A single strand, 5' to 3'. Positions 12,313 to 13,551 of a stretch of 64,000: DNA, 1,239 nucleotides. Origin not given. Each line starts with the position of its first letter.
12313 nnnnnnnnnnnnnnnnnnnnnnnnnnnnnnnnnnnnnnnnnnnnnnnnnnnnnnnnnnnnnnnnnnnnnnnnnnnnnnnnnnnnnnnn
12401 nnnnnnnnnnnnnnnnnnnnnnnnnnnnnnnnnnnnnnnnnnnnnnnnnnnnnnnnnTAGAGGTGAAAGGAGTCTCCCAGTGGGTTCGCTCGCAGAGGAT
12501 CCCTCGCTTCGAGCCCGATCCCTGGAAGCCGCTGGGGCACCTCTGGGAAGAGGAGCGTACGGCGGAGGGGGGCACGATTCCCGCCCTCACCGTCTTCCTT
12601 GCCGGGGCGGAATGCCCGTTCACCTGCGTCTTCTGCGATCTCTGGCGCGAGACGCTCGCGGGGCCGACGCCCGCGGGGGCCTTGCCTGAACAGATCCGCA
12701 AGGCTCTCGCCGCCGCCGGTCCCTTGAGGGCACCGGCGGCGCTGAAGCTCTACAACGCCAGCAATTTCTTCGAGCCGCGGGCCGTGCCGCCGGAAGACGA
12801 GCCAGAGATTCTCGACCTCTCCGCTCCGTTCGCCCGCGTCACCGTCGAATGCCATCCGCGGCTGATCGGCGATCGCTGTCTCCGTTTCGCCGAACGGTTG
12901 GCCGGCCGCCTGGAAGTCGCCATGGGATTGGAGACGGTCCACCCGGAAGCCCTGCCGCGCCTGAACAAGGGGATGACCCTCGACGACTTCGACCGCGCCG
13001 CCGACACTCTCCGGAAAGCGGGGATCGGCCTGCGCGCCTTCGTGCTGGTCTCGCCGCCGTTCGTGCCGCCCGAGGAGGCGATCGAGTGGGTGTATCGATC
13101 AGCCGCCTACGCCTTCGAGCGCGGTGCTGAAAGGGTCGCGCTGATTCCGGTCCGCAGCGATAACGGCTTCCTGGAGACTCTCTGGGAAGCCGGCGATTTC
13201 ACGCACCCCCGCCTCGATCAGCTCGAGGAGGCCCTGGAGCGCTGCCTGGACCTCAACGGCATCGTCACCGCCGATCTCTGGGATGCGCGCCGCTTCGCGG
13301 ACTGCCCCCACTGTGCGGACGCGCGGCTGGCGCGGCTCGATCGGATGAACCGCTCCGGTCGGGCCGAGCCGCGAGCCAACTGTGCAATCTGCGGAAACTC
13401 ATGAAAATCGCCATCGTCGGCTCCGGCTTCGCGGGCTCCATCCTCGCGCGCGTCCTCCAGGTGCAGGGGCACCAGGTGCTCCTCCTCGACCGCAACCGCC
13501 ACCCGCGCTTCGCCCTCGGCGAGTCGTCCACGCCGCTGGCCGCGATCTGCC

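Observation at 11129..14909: Tightly coupled three-gene cassette: nucleophile-less AsnB-like amidoligase, radical-SAM-like CX3CX2C protein and halogenase-family flavoprotein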

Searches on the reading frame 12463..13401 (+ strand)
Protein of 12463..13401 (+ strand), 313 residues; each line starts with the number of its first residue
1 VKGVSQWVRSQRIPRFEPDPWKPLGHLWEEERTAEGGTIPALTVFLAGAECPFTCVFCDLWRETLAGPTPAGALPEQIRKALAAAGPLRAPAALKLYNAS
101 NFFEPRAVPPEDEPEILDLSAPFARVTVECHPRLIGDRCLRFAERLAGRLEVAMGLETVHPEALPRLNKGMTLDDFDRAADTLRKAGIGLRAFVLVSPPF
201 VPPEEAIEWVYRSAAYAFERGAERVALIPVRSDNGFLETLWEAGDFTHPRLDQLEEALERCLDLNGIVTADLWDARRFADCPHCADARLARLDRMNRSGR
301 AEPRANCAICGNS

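Call 9: search_protein_families(library=pfam, proteins=[window:12463-13401:+], max_evalue=0.01)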
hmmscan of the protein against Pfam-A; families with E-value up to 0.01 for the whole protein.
window:12463-13401:+ (313 aa): 1 family
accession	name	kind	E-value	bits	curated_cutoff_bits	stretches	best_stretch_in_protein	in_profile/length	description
PF04055.27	Radical_SAM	-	3.2e-08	34.4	29.5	1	51-196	7-149/166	Radical SAM superfamily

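Call 10: search_protein_families(library=ncbifam, proteins=[window:12463-13401:+], max_evalue=0.01)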
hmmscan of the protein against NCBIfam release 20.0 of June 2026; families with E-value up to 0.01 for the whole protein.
window:12463-13401:+ (313 aa): 2 families
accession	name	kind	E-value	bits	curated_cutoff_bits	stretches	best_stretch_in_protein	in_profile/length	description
TIGR01210.1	TIGR01210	equivalog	1.8e-23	83.3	212.15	1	28-271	2-252/313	archaeosine biosynthesis radical SAM protein RaSEA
TIGR01212.1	TIGR01212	equivalog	3.2e-05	23.2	180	1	126-208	112-197/302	tRNA modification radical SAM protein MnmL/YtqA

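Call 12: find_homologous_proteins(query=window:12463-13401:+)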
Query window:12463-13401:+ (313 aa): 3640 proteins with E <= 0.001 among 8000 candidates; the best 120 are listed.
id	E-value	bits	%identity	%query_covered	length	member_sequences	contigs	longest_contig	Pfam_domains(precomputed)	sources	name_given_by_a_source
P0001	1.6e-211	719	100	100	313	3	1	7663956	PF04055.28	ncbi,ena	-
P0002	5.4e-182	622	87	100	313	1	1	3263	PF04055.28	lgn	-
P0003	7.1e-177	605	85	100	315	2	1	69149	PF04055.28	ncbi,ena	-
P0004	9.4e-176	602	86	99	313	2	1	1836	PF04055.28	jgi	jgi:radical SAM enzyme (TIGR01210 family)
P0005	4.3e-174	596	85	98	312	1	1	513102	PF04055.28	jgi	jgi:radical SAM enzyme (TIGR01210 family)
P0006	1.1e-171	588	84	100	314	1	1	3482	PF04055.28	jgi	jgi:radical SAM enzyme (TIGR01210 family)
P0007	5.3e-171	586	84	99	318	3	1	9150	-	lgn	-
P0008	2.1e-170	584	82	99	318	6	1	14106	PF04055.28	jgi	jgi:archaeosine synthase beta-subunit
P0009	2.1e-169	581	83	99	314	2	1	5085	PF04055.28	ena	-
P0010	2.5e-161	554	79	99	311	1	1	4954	PF04055.28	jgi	jgi:radical SAM enzyme (TIGR01210 family)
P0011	5.4e-161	553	79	100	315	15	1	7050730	PF04055.28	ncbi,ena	-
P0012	6.7e-161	553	79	100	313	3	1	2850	PF04055.28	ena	-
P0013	2.1e-160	551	80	100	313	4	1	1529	PF04055.28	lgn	-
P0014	8.3e-160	549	80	99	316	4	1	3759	PF04055.28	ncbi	ncbi:MAG: radical SAM protein [Thermoanaerobaculia bacterium]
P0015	1.3e-159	549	80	99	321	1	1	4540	PF04055.28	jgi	jgi:radical SAM enzyme (TIGR01210 family)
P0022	3.0e-156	537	80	98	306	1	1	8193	PF04055.28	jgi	jgi:radical SAM enzyme (TIGR01210 family)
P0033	7.0e-154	530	76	99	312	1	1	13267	PF04055.28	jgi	jgi:radical SAM enzyme (TIGR01210 family)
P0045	2.6e-149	515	76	96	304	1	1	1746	-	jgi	jgi:radical SAM enzyme (TIGR01210 family)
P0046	3.9e-149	514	77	98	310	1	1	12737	PF04055.28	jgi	jgi:radical SAM enzyme (TIGR01210 family)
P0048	1.4e-148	512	77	98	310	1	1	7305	PF04055.28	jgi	jgi:radical SAM enzyme (TIGR01210 family)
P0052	4.1e-148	511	79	93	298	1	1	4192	PF04055.28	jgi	jgi:radical SAM enzyme (TIGR01210 family)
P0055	1.3e-147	509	74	99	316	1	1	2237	PF04055.28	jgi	jgi:radical SAM enzyme (TIGR01210 family)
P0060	1.6e-146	506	74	97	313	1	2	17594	-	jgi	jgi:radical SAM enzyme (TIGR01210 family)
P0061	1.9e-146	505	74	98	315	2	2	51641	PF04055.28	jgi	jgi:radical SAM enzyme (TIGR01210 family)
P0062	4.1e-146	504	74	97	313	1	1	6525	-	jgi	jgi:radical SAM enzyme (TIGR01210 family)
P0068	3.0e-144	498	71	99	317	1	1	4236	PF04055.28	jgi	jgi:radical SAM enzyme (TIGR01210 family)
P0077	6.8e-141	487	72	98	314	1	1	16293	-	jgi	jgi:radical SAM enzyme (TIGR01210 family)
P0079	1.4e-140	486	72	98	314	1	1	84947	PF04055.28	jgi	jgi:radical SAM enzyme (TIGR01210 family)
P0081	8.7e-140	483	71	97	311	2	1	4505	-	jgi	jgi:radical SAM enzyme (TIGR01210 family)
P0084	4.2e-139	481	69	97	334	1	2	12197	-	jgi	jgi:radical SAM enzyme (TIGR01210 family)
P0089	9.9e-138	477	73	97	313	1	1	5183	PF04055.28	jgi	jgi:radical SAM enzyme (TIGR01210 family)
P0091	6.3e-137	474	71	98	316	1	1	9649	PF04055.28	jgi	jgi:radical SAM enzyme (TIGR01210 family)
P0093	1.4e-135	470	71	98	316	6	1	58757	PF04055.28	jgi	jgi:radical SAM enzyme (TIGR01210 family)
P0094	7.5e-135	467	70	97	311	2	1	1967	-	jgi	jgi:radical SAM enzyme (TIGR01210 family)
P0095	2.5e-134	465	69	97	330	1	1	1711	-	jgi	jgi:radical SAM enzyme (TIGR01210 family)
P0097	1.5e-132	460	69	99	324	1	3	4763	-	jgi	jgi:radical SAM enzyme (TIGR01210 family)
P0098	5.1e-132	458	72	94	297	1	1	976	PF04055.28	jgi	jgi:radical SAM enzyme (TIGR01210 family)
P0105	1.6e-129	450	67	99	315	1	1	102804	-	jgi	jgi:radical SAM enzyme (TIGR01210 family)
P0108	7.6e-129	447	69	98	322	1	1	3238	PF04055.28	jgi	jgi:radical SAM enzyme (TIGR01210 family)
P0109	9.9e-129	447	85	76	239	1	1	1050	-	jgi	jgi:radical SAM enzyme (TIGR01210 family)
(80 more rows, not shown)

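Call 14: find_related_loci(query=A1, collection=genome_contigs, flank=8000)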
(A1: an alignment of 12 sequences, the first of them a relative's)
Query A1 (313 aa) in genome_contigs; peptide patterns used: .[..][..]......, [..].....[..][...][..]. (x = any residue, [..] = any of these).
234 stretches matched a pattern; 198 encode a relative of the query (tblastn E <= 1e-3); the best 80 are kept; 80 distinct loci.
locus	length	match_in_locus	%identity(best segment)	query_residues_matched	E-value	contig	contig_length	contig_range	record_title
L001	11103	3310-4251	87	1-311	3e-179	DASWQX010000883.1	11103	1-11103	MAG TPA_asm: Thermoanaerobaculia bacterium isolate SMAG_U3506 k141_1679306, whole genome shotgun sequence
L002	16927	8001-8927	79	1-310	3e-160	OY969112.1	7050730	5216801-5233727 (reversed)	MAG: uncultured Acidobacteriota bacterium isolate MFD04212.bin.1.16 genome assembly, chromosome: 1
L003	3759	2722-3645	80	5-313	1e-164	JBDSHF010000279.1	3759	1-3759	MAG: Thermoanaerobaculia bacterium isolate cluster1_bin.27 k127_6639488, whole genome shotgun sequence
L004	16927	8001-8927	79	1-310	8e-157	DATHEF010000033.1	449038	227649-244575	MAG TPA_asm: Thermoanaerobaculia bacterium isolate SMAG_U12414 k141_68717, whole genome shotgun sequence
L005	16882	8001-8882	83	5-299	3e-156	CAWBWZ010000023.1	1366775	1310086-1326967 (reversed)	MAG: uncultured Acidobacteriota bacterium isolate MFD07386.bin.2.49 genome assembly, contig: contig_9594, whole genome s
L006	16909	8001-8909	79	5-311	2e-153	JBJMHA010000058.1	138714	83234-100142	MAG: Thermoanaerobaculia bacterium isolate H1_16_all_fractions_metab_conc_6_69_19 k255_3029317, whole genome shotgun seq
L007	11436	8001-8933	77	4-312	4e-153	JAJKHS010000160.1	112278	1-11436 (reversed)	MAG: Thermoanaerobaculum sp. isolate b48_HoplandSoilSeptJan k101_8090491, whole genome shotgun sequence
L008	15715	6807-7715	81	5-311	6e-151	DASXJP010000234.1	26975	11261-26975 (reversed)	MAG TPA_asm: Thermoanaerobaculia bacterium isolate SMAG_U5251 k141_3333880, whole genome shotgun sequence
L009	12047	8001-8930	79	5-313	7e-150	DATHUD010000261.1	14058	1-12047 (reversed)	MAG TPA_asm: Thermoanaerobaculia bacterium isolate SMAG_U16097 k141_563290, whole genome shotgun sequence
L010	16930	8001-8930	75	4-313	1e-149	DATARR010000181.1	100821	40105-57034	MAG TPA_asm: Thermoanaerobaculia bacterium isolate SMAG_U5499 k141_4139061, whole genome shotgun sequence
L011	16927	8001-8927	76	4-312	4e-149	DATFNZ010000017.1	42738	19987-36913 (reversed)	MAG TPA_asm: Thermoanaerobaculia bacterium isolate SMAG_U9264 k141_1024017, whole genome shotgun sequence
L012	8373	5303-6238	74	5-312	1e-147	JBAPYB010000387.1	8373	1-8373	MAG: Thermoanaerobaculia bacterium isolate MFD00413_ilm_asm_bin5 k127_21996, whole genome shotgun sequence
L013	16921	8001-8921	76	8-310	4e-147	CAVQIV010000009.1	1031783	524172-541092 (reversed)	MAG: Thermoanaerobaculaceae bacterium isolate MFD10043.bin.2.76 genome assembly, contig: contig_3042, whole genome shotg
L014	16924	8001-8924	74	5-312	7e-147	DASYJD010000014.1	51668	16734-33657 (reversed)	MAG TPA_asm: Thermoanaerobaculia bacterium isolate SMAG_U4286 k141_1734280, whole genome shotgun sequence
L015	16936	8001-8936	77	4-313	2e-146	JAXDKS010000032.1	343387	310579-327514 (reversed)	MAG: Acidobacteriota bacterium isolate BP_60 scaffold_38614, whole genome shotgun sequence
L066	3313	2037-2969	53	2-310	2e-97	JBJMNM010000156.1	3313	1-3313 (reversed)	MAG: Gemmatimonadaceae bacterium isolate H1_18_all_fractions_conc_24_68_16 k255_1453427, whole genome shotgun sequence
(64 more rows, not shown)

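Call 19: search_solved_structures(query=window:12463-13401:+, max_evalue=1, show_alignments=2)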
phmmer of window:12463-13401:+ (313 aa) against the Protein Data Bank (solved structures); distinct sequences matched with E-value up to 1: 5.
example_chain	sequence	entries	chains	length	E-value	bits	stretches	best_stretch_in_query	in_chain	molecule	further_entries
6iad_A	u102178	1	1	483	0.51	12.5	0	128-250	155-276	Histone acetyltransferase, ELP3 family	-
6iaz_A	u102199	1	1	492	0.53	12.4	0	132-250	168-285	Histone acetyltransferase, ELP3 family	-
9p2u_A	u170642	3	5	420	0.59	12.3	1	118-191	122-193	Radical S-adenosylmethionine methyltransferase NocN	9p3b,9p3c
6ia8_A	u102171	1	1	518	0.6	12.2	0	132-250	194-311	Histone acetyltransferase, ELP3 family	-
2kie_A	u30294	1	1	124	0.83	11.8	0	66-119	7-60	Inositol polyphosphate 5-phosphatase OCRL-1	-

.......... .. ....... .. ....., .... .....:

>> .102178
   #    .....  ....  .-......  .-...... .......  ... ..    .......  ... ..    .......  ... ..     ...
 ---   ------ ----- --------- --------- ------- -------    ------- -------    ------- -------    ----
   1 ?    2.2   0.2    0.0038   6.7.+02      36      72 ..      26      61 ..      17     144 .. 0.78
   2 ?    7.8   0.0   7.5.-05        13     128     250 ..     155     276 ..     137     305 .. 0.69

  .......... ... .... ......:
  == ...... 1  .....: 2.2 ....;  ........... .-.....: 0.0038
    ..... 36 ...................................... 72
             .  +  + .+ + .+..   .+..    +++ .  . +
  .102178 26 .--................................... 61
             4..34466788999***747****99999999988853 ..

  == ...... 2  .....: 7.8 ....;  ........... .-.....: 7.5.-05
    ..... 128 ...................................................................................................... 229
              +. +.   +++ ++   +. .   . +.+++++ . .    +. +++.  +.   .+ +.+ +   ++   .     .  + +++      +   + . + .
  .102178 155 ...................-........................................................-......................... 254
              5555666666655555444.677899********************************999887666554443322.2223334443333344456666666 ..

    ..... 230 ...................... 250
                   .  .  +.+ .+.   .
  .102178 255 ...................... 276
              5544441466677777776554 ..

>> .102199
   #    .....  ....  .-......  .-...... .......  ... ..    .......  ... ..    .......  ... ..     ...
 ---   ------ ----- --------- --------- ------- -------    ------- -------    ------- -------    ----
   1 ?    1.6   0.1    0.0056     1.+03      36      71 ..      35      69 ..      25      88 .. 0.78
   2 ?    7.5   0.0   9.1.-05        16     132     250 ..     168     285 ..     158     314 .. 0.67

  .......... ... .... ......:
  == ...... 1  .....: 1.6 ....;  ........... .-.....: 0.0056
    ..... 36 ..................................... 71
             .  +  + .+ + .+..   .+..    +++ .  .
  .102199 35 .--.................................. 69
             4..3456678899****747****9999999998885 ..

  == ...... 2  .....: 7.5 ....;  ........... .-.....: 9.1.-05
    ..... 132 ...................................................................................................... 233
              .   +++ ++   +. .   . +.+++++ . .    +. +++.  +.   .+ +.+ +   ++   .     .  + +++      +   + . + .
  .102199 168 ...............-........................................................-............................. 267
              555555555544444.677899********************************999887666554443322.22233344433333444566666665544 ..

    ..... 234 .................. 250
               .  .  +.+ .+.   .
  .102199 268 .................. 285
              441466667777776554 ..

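Call 36: search_dna_similar(query=window:12463-13401:+, collection=plasmids, mode=protein, max_evalue=0.001, max_rows=20)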
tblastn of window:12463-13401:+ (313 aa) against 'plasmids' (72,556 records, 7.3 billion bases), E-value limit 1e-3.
Records with a match: 2; places in all: 2; records where one place covers at least 80% of the query: 2.
Best place of each record, by identity: <60% 2.
By first word of the organism name: Streptomyces 2.
By predicted mobility (MOB-suite, as given by PLSDB): non-mobilizable 2.
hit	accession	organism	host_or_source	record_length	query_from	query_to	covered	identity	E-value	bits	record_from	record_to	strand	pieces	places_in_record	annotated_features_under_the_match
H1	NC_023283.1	Streptomyces sp. FR1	-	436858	36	299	84%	30.6%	1e-16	87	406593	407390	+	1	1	radical SAM protein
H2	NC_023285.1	Streptomyces sp. F8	-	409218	36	299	84%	29.5%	1e-15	85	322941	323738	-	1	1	radical SAM protein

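Call 38: get_annotated_region(hit=H1, flank=10000)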
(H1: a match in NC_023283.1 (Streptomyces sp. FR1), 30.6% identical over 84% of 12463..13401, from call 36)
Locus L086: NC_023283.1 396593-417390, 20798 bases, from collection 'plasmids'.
description: Streptomyces sp. FR1 plasmid pFRL3, complete sequence
organism: Streptomyces sp. FR1 (NCBI taxid 349971)
taxonomy: Bacteria; Actinomycetota; Actinomycetes; Kitasatosporales; Streptomycetaceae; Streptomyces; Streptomyces sp. FR1
host: -; source: -; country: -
typing (MOB-suite, as given by PLSDB): non-mobilizable
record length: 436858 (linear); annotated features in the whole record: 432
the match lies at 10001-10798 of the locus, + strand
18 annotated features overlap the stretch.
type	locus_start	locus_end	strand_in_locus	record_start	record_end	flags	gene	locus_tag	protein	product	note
CDS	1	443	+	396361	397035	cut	-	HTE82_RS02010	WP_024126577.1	hypothetical protein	-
CDS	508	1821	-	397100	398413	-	aroA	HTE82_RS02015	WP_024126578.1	3-phosphoshikimate 1-carboxyvinyltransferase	GO:0009423 - chorismate biosynthetic process [Evidence IEA]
CDS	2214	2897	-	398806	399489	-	-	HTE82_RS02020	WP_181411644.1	hypothetical protein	-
CDS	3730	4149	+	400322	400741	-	-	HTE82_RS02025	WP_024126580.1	hypothetical protein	-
CDS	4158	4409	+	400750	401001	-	-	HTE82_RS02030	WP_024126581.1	hypothetical protein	-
CDS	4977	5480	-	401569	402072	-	-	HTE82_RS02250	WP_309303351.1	peptide deformylase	-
CDS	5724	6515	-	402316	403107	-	-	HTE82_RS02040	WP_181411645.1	hypothetical protein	-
CDS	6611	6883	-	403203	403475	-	-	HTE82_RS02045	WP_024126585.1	hypothetical protein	-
CDS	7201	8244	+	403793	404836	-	-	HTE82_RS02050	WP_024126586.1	hypothetical protein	-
CDS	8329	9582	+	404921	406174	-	-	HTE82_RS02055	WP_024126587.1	helix-turn-helix transcriptional regulator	-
CDS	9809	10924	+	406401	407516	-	-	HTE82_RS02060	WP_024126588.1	radical SAM protein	-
CDS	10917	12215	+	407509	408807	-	-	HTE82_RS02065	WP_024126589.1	cytochrome P450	-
CDS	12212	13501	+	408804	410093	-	-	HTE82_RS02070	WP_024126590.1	serine hydroxymethyltransferase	-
CDS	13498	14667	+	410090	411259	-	-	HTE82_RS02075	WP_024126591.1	glycosyltransferase family 9 protein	-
CDS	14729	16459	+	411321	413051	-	-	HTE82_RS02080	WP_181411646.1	carbamoyltransferase C-terminal domain-containing protein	-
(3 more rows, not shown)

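Call 60: predict_structure(alignment_id=A4)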
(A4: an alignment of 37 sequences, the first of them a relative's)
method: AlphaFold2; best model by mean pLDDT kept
length: 313 residues; sequences in the alignment: 37
mean_pLDDT: 92.1   pTM: 0.90
mean pLDDT of the five models: 92.1, 90.3, 90.3, 89.7, 89.1
residues with pLDDT >= 90: 229; 70-90: 79; 50-70: 5; < 50: 0
segments of 3 or more residues with pLDDT < 50: none
pLDDT, mean of each block of 10 residues (from residue 1): 70 84 95 94 94 80 90 98 93 92 96 98 97 96 97 88 84 94 98 93 91 97 96 84 91 96 96 92 95 97 92 74
secondary structure, 60 per line:
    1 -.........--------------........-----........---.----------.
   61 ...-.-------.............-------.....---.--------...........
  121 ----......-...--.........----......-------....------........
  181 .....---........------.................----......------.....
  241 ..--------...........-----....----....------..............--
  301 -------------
elements in order: H2-10 E25-32 E38-45 H60-63 H73-85 E93-97 H110-120 E125-130 H137-145 E150-155 H163-166 H173-185 E189-196 H203-219 E224-229 H236-242 H251-261 E267-270 H275-278 H285-298

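Call 64: fold_search(model_id=the predicted structure, library=pdb)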
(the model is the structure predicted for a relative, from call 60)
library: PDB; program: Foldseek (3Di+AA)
matches with E <= 10: 1844; with E <= 0.001: 91
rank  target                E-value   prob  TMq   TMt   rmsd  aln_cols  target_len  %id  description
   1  5l7l                  1.8e-07  1.00  0.54  0.44   5.7       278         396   16  Crystal Structure of Elp3 from Dehalococcoides mccartyi (390-407 GSGSG) (released 2016-08-03)
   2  5l7j                  4.4e-07  1.00  0.54  0.43   5.7       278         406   15  Crystal Structure of Elp3 from Dehalococcoides mccartyi (released 2016-08-03)
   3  6ia6                  6.0e-07  1.00  0.54  0.45   5.6       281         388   15  Crystal structure of the bacterial Dehalococcoides mccartyi Elp3 with desulfo-CoA (released 2019-02-20)
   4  8pty_C                6.0e-07  1.00  0.58  0.43   5.8       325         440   17  Cryo-EM structure of human Elp123 in complex with 5'-deoxyadenosine and methionine (released 2024-04-17)
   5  8asw_C                6.8e-07  1.00  0.56  0.35  13.3       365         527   17  Cryo-EM structure of yeast Elp123 in complex with alanine tRNA (released 2022-12-07)
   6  9ccb                  1.0e-06  1.00  0.49  0.38  12.5       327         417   13  X-ray crystal structure of methyl-coenzyme M reductase glutamine methylase (MgmA) from Methanothermobacter marburgensis  (released 2025-01-01)
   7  3t7v                  1.0e-06  1.00  0.46  0.43   8.1       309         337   13  Crystal structure of methylornithine synthase (PylB) (released 2011-11-30)
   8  5exk_A                1.6e-06  1.00  0.53  0.54   5.7       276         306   14  Crystal structure of M. tuberculosis lipoyl synthase with 6-thiooctanoyl peptide intermediate (released 2016-08-10)
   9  5exk_C                1.8e-06  1.00  0.52  0.54   5.7       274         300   14  Crystal structure of M. tuberculosis lipoyl synthase with 6-thiooctanoyl peptide intermediate (released 2016-08-10)
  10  8asv_C                2.0e-06  1.00  0.53  0.37   7.4       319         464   16  Cryo-EM structure of yeast Elongator complex (released 2022-12-07)
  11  9a6d_A                2.3e-06  1.00  0.48  0.35   4.8       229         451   15  Integrative model of MTAB-YVFG by crosslinking MS and deep learning (released 2024-09-18)
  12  5exi                  2.3e-06  1.00  0.52  0.57   6.4       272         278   14  Crystal structure of M. tuberculosis lipoyl synthase at 2.28 A resolution (released 2016-08-10)
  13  5exk_I                2.7e-06  1.00  0.50  0.52   5.9       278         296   15  Crystal structure of M. tuberculosis lipoyl synthase with 6-thiooctanoyl peptide intermediate (released 2016-08-10)
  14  8fo0                  3.9e-06  1.00  0.48  0.58   6.8       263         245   14  The structure of a crystallizable variant of E. coli pyruvate formate-lyase activating enzyme bound to a partially cleav (released 2023-05-24)
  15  8avg_C                4.4e-06  1.00  0.54  0.41   5.6       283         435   13  Cryo-EM structure of mouse Elp123 with bound SAM (released 2022-12-07)
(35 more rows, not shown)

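Call 65: search_protein_families(library=padloc, proteins=[window:12463-13401:+], max_evalue=0.01)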
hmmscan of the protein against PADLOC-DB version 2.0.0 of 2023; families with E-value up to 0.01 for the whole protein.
window:12463-13401:+ (313 aa): 0 families
